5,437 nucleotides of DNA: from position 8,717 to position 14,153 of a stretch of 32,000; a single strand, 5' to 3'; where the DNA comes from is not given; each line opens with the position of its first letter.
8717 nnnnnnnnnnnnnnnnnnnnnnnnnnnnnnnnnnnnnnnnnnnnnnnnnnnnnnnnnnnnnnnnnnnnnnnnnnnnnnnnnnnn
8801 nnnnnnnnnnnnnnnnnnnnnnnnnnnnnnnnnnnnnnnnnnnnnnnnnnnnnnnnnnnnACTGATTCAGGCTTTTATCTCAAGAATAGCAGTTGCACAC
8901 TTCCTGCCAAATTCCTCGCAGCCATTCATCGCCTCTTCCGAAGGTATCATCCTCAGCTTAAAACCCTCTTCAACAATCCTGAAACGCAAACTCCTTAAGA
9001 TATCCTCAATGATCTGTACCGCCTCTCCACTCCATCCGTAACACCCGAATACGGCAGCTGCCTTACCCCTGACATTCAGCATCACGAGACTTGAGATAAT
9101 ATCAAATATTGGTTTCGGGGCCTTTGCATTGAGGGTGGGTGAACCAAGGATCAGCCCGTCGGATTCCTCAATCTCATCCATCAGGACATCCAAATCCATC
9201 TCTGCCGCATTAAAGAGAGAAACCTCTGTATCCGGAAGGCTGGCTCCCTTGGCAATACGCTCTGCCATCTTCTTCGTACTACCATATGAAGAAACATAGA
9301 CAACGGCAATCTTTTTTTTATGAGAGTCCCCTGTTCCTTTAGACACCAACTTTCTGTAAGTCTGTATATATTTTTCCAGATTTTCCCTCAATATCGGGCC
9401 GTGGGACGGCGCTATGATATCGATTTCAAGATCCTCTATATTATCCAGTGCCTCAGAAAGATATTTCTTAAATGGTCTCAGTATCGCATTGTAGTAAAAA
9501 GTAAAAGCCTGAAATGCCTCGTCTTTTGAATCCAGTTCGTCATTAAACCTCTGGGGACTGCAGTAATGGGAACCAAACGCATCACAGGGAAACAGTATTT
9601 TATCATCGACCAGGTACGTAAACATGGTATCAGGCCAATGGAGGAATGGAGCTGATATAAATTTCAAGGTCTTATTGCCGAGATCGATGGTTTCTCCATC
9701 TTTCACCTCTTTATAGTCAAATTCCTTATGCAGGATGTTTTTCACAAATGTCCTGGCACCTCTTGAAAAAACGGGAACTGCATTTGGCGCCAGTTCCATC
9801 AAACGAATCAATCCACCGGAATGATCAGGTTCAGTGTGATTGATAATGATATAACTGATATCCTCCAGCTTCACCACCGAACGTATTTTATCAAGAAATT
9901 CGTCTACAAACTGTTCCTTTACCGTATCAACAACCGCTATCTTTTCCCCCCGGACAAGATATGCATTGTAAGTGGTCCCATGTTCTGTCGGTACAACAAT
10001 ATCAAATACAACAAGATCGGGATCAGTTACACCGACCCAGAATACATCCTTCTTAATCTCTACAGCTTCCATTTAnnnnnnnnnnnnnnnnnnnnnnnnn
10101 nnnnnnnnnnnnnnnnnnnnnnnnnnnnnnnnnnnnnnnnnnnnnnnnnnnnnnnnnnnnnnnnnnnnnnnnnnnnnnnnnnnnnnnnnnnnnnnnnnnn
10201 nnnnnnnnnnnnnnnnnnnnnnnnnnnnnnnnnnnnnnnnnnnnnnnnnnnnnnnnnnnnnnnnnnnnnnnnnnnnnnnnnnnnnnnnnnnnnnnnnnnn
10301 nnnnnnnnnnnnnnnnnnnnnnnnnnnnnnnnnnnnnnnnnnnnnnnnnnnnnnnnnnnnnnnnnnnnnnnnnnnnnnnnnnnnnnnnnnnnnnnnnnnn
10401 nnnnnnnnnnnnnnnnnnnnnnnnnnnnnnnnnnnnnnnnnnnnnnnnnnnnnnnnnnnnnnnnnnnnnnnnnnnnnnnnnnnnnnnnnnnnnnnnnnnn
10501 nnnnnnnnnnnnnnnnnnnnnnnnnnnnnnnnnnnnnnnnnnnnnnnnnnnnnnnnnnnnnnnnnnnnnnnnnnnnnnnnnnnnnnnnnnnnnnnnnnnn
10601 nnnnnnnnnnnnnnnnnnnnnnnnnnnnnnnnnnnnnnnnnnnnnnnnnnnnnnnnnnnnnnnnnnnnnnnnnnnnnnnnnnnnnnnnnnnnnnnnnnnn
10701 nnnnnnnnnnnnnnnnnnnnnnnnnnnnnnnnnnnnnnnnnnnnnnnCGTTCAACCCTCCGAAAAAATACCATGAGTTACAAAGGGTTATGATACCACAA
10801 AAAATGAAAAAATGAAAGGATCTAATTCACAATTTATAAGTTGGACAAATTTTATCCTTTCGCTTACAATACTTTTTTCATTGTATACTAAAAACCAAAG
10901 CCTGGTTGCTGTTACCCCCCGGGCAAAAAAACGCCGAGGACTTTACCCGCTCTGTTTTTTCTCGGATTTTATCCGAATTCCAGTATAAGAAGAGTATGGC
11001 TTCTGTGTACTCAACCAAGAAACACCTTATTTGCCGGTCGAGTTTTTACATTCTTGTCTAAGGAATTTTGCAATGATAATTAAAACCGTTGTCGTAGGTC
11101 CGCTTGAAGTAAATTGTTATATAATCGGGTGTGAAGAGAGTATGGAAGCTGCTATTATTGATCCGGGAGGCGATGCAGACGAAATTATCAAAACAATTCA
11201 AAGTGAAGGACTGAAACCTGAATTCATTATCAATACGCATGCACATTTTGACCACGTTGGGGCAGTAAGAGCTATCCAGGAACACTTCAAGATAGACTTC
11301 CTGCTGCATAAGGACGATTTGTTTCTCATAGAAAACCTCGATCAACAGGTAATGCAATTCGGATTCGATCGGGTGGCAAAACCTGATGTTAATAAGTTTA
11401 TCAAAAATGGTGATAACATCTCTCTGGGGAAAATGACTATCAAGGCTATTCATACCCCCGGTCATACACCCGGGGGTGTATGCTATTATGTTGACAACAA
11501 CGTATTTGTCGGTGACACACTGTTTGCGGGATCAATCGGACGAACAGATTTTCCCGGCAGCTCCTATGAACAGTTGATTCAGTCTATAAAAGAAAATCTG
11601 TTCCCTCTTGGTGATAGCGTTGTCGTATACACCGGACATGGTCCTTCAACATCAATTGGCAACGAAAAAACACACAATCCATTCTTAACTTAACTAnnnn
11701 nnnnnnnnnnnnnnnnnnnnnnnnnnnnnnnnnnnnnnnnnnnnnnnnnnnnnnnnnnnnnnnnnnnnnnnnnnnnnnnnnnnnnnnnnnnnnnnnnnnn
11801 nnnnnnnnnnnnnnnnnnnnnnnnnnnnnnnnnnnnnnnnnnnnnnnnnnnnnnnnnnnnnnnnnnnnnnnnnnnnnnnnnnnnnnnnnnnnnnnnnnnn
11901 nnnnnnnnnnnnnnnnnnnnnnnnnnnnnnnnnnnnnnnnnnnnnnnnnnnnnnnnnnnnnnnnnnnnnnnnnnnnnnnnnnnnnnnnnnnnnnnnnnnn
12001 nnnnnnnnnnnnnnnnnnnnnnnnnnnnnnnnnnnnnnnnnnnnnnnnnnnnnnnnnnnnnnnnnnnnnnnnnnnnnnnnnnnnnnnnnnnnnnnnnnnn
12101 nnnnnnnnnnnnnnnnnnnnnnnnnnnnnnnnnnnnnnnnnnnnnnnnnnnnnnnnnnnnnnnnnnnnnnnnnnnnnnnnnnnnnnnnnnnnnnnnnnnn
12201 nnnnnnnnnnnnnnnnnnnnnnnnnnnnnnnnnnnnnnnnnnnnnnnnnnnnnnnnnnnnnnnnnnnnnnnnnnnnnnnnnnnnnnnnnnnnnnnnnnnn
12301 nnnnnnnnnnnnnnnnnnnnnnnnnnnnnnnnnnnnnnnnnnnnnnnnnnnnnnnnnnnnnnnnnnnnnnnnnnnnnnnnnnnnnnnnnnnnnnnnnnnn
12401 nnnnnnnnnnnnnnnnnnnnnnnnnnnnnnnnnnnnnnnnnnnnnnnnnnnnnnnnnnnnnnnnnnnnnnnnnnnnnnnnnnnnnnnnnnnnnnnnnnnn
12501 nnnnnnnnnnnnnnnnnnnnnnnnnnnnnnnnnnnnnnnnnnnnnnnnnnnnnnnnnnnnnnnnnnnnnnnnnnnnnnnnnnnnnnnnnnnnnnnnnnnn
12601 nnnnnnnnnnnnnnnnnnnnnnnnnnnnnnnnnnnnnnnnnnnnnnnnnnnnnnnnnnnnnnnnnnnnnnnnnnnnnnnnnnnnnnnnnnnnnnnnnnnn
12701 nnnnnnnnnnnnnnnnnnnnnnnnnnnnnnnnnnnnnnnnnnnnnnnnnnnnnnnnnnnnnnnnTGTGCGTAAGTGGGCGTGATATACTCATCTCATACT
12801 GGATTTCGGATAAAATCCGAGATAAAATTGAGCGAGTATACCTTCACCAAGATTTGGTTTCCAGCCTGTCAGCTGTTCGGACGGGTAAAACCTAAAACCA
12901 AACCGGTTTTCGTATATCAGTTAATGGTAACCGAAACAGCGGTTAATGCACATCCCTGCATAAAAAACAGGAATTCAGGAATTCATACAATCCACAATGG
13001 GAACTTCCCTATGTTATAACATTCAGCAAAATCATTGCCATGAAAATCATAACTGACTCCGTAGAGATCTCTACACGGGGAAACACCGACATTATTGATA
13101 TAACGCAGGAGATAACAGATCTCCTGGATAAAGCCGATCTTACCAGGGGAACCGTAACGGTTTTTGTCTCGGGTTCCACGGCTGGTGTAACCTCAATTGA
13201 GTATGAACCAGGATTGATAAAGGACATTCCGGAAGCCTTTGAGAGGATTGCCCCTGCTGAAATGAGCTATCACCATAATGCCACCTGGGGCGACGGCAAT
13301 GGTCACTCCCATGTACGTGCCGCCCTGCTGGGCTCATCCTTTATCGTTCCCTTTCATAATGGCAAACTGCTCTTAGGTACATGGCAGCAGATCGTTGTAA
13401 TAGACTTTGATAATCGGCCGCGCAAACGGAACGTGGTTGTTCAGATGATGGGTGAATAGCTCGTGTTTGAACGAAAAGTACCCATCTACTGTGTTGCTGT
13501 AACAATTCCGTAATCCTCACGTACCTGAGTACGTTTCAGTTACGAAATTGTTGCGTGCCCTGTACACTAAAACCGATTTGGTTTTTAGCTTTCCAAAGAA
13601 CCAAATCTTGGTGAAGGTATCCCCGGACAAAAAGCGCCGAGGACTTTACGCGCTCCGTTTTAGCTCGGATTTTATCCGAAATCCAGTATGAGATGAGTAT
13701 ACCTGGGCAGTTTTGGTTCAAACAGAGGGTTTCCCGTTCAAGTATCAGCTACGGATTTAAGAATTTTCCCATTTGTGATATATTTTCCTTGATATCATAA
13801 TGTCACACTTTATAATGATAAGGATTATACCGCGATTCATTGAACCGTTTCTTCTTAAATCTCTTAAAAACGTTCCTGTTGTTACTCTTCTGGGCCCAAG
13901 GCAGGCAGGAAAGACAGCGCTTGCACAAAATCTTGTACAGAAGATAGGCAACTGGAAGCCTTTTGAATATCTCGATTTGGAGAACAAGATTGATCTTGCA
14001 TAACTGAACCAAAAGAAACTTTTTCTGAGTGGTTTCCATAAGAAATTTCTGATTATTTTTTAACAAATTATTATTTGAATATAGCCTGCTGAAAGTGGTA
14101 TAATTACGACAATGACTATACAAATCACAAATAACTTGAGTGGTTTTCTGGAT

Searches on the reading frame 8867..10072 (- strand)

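Call 85: search_protein_families(library=pfam, proteins=[window:8867-10072:-], max_evalue=0.0001)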
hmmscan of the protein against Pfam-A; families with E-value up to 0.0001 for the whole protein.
window:8867-10072:- (401 aa): 3 families
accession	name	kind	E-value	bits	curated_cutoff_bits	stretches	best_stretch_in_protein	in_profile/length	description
PF19583.5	ODP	-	7.1e-26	91.7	27.2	1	35-225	3-194/194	ODP family beta lactamase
PF00258.30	Flavodoxin_1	-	4.6e-14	53.2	25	1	257-388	1-142/143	Flavodoxin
PF00753.33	Lactamase_B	-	8.3e-11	42.6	22.7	1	36-224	7-196/196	Metallo-beta-lactamase superfamily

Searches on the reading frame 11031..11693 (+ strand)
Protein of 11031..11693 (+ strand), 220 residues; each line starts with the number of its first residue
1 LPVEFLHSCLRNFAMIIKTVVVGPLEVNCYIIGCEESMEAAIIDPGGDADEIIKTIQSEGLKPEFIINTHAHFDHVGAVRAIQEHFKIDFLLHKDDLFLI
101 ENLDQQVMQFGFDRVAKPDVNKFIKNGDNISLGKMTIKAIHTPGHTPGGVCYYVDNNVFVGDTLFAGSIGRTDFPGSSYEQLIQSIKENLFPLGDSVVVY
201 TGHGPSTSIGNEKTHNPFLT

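Call 21: search_protein_families(library=pfam, proteins=[window:11031-11693:+], max_evalue=0.01)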
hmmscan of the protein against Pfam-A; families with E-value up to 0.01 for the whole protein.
window:11031-11693:+ (220 aa): 2 families
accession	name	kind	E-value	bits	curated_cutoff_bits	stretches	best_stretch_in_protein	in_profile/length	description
PF00753.33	Lactamase_B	-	1e-31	110.8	22.7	1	23-203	2-196/196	Metallo-beta-lactamase superfamily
PF12706.13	Lactamase_B_2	-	0.0091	16.1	27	0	61-144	29-112/200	Beta-lactamase superfamily domain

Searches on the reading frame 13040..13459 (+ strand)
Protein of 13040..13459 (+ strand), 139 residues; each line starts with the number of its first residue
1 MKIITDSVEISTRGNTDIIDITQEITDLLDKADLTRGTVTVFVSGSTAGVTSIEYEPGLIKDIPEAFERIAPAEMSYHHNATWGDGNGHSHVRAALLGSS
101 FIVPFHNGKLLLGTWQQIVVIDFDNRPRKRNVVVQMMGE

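Call 21: search_protein_families(library=pfam, proteins=[window:13040-13459:+], max_evalue=0.01)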
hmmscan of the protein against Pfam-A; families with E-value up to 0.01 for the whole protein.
window:13040-13459:+ (139 aa): 1 family
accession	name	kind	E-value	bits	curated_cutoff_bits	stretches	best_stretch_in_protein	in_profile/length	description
PF01894.22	UPF0047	-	1.1e-34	119.6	27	1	20-136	1-117/117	Uncharacterised protein family UPF0047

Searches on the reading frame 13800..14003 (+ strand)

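Call 21: search_protein_families(library=pfam, proteins=[window:13800-14003:+], max_evalue=0.01)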
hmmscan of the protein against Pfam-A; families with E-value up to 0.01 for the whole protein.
window:13800-14003:+ (67 aa): 2 families
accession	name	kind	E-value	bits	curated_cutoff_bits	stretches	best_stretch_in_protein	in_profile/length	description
PF13173.12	AAA_14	-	1.5e-05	25.4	27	1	26-63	3-40/129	AAA domain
PF20720.3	nSTAND3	-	0.0085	16.2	27.2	1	20-60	12-51/155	Novel STAND NTPase 3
